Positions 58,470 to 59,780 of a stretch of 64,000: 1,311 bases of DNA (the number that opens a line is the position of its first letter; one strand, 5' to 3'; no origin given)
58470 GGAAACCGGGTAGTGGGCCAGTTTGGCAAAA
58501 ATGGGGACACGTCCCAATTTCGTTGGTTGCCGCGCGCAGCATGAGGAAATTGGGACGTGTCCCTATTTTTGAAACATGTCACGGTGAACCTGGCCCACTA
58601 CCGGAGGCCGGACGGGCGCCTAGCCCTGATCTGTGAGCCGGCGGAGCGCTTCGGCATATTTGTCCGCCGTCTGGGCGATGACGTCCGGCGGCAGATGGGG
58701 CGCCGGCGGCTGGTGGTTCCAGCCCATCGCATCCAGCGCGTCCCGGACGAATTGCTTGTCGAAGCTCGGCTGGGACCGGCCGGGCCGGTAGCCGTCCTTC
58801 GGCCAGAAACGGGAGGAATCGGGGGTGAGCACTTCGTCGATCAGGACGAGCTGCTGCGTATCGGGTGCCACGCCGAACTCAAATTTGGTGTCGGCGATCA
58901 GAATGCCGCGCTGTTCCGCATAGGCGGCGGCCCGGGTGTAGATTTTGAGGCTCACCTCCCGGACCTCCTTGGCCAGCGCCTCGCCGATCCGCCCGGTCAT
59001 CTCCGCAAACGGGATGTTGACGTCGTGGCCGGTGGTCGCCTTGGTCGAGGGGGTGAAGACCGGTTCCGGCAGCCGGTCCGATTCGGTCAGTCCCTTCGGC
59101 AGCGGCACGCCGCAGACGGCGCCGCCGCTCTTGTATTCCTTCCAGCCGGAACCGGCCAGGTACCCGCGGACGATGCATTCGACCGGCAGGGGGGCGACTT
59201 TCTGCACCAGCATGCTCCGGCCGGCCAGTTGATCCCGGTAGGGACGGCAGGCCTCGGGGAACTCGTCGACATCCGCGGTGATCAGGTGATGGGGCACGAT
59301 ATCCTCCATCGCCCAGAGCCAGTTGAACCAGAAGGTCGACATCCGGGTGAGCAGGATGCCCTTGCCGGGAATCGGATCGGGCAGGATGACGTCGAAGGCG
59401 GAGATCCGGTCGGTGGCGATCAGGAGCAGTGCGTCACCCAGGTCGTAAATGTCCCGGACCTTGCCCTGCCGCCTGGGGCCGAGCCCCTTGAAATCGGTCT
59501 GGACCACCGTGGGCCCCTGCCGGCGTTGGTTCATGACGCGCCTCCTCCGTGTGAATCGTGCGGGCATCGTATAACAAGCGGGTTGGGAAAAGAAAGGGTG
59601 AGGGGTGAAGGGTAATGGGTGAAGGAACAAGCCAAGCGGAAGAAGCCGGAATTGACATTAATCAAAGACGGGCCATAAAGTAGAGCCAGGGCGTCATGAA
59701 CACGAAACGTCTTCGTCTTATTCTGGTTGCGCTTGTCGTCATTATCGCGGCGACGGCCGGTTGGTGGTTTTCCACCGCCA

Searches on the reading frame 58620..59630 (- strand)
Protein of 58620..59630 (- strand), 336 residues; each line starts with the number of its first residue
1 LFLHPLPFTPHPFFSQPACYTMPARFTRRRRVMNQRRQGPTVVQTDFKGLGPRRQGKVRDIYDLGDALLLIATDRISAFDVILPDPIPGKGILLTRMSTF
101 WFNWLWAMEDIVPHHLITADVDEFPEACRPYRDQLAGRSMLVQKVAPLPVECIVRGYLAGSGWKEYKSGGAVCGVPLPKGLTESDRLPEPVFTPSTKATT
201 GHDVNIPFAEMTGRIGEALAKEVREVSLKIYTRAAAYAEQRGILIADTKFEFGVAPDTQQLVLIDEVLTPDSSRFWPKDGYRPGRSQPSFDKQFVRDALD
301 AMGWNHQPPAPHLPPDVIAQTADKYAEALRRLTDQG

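Call 27: search_protein_families(library=ncbifam, proteins=[window:58620-59630:-], max_evalue=0.00001)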
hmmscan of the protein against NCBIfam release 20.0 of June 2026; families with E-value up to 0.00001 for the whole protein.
window:58620-59630:- (336 aa): 6 families
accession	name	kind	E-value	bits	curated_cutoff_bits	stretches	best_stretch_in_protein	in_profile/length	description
NF010568.0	PRK13961.1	equivalog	1.8e-125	418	251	1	42-335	5-294/297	phosphoribosylaminoimidazolesuccinocarboxamide synthase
TIGR00081.1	purC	equivalog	1.7e-73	247.5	189.9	1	55-334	10-271/279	phosphoribosylaminoimidazolesuccinocarboxamide synthase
NF009251.0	PRK12607.1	equivalog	1.9e-71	240.5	371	1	42-334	8-289/315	phosphoribosylaminoimidazolesuccinocarboxamide synthase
NF010564.0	PRK13959.1-1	subfamily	2e-31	109.2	459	1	55-333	6-290/294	phosphoribosylaminoimidazolesuccinocarboxamide synthase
NF010567.0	PRK13960.1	equivalog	8.2e-27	93.9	581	1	69-285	57-280/367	phosphoribosylaminoimidazolesuccinocarboxamide synthase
TIGR02735.1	purC_vibrio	equivalog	5.9e-26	91.1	394.2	1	68-286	55-280/365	phosphoribosylaminoimidazolesuccinocarboxamide synthase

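Call 28: find_encoding_contigs(protein=window:58620-59630:-, flank=4000, max_places=8)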
Protein window:58620-59630:- (336 aa): no gene with exactly this product is on record in the collection.
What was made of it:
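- Tried and rejected: A look-up of purC found no record (call 28).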
